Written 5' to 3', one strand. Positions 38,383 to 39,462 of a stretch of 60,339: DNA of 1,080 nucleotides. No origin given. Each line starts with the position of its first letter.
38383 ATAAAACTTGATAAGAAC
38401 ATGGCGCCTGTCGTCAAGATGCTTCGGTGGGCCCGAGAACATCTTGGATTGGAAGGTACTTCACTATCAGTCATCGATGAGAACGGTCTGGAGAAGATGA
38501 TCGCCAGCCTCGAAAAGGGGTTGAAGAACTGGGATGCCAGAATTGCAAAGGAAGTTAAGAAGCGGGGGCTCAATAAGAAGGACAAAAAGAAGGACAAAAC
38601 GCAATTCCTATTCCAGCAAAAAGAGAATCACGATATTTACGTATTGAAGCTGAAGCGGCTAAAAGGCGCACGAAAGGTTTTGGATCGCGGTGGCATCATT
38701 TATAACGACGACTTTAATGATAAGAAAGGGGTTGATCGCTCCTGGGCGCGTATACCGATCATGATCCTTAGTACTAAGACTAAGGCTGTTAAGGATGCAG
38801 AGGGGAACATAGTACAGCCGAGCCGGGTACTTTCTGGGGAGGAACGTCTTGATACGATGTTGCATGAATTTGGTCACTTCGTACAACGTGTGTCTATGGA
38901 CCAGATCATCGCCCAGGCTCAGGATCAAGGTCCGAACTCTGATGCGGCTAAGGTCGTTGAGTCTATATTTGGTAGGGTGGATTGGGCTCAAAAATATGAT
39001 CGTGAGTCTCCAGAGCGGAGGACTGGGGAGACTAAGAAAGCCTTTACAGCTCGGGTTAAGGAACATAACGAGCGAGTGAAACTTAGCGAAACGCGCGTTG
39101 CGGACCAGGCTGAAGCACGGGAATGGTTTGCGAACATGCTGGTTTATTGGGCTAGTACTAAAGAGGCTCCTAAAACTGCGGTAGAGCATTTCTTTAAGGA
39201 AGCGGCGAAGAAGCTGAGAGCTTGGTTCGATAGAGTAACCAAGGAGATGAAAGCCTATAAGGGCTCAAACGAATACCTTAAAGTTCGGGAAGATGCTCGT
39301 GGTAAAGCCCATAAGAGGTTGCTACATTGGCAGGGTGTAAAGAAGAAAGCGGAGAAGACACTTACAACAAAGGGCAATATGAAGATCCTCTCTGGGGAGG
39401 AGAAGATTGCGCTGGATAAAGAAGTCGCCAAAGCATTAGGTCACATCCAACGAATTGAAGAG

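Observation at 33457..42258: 2933-aa polyvalent-type giant protein: apparently intact SNase nuclease plus MORN repeats plus HExxH peptidase plus membrane segments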

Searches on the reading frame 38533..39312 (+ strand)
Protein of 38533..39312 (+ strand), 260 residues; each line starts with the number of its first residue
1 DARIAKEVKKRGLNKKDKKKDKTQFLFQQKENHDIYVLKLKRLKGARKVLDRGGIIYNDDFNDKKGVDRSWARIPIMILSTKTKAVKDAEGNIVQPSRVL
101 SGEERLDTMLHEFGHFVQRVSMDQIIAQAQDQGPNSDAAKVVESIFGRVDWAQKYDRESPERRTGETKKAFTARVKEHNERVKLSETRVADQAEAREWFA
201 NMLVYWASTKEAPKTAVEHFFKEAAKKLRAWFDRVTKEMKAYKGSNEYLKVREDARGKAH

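Call 76: search_solved_structures(query=A4, max_evalue=10)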
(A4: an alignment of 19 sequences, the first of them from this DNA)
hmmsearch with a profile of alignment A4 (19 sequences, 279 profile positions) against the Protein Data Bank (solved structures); distinct sequences matched with E-value up to 10: 21.
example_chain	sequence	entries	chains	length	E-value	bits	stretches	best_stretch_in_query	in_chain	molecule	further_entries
6r52_A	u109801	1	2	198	0.0001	25.4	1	38-190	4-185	Pro-Pro endopeptidase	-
6r53_A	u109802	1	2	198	0.00028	24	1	38-190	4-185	Pro-Pro endopeptidase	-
6r5a_A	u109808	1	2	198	0.00029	23.9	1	38-190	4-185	Pro-Pro endopeptidase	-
5a0p_A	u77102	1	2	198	0.00029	23.9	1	38-190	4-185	ZINC METALLOPROTEASE ZMP1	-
5n12_A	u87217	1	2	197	0.0003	23.9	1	38-190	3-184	Pro-Pro endopeptidase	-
2n6j_A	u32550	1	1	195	0.00048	23.2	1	42-190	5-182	Zinc metalloprotease Zmp1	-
6r55_A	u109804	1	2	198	0.00099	22.2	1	38-190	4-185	Pro-Pro endopeptidase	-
6r54_A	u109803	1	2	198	0.0011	22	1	38-190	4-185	Pro-Pro endopeptidase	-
6r56_A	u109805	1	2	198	0.0012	21.9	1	39-190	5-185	Pro-Pro endopeptidase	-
9g0j_A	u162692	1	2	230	0.03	17.3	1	107-189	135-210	ATLF-like domain-containing protein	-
5a0r_A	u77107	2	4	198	0.071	16.1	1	38-190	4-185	ZINC METALLOPROTEASE ZMP1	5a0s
6r5b_A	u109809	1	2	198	0.096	15.7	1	38-190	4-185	Pro-Pro endopeptidase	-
6r5c_A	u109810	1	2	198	0.096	15.6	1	38-190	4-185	Pro-Pro endopeptidase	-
5a0x_A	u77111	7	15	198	0.098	15.6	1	38-190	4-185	ZINC METALLOPROTEASE ZMP1 | Pro-Pro endopeptidase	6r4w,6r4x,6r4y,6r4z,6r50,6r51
8ij9_C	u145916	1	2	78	0.1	15.6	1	23-90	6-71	ELKS/Rab6-interacting/CAST family member 1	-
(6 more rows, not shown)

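Call 77: search_protein_families(library=pfam, alignment_id=A4, max_evalue=0.1)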
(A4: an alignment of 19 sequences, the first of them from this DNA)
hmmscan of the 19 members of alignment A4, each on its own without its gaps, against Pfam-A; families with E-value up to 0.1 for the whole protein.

A. member 1, seq(260 aa): 2 families
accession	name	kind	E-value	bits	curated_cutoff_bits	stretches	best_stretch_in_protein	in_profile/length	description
PF06114.19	Peptidase_M78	-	0.028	14.7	22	0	97-138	34-71/123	IrrE N-terminal-like domain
PF07410.16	Phage_Gp111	-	0.051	14.6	27.1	1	195-252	21-78/117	Streptococcus thermophilus bacteriophage Gp111 protein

B. families by the number of members that match (of 19 scanned): 33 families (the first 25 are shown)
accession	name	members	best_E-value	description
PF06114.19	Peptidase_M78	11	3.8e-08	IrrE N-terminal-like domain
PF01435.24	Peptidase_M48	3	0.0014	Peptidase family M48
PF05990.18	DUF900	2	0.023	Alpha/beta hydrolase of unknown function (DUF900)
PF20573.4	DUF6782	2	0.034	Putative metallopeptidase family (DUF6782)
PF11020.14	DUF2610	1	0.0043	Domain of unknown function (DUF2610)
PF13236.11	CLU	1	0.0048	Clustered mitochondria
PF16512.11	RhoGAP-FF1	1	0.0053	p190-A and -B Rho GAPs FF domain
PF24096.1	DUF7379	1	0.011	Domain of unknown function (DUF7379)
PF16008.10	DUF4778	1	0.012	Domain of unknown function (DUF4778)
PF13699.11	eCIS_core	1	0.016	eCIS core domain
PF13700.11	DUF4158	1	0.017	Domain of unknown function (DUF4158)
PF07210.18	DUF1416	1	0.018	Protein of unknown function (DUF1416)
PF19527.4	DUF6055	1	0.021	Family of unknown function (DUF6055)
PF06013.18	WXG100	1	0.025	Proteins of 100 residues with WXG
PF10173.14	Mit_KHE1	1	0.025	Mitochondrial K+-H+ exchange-related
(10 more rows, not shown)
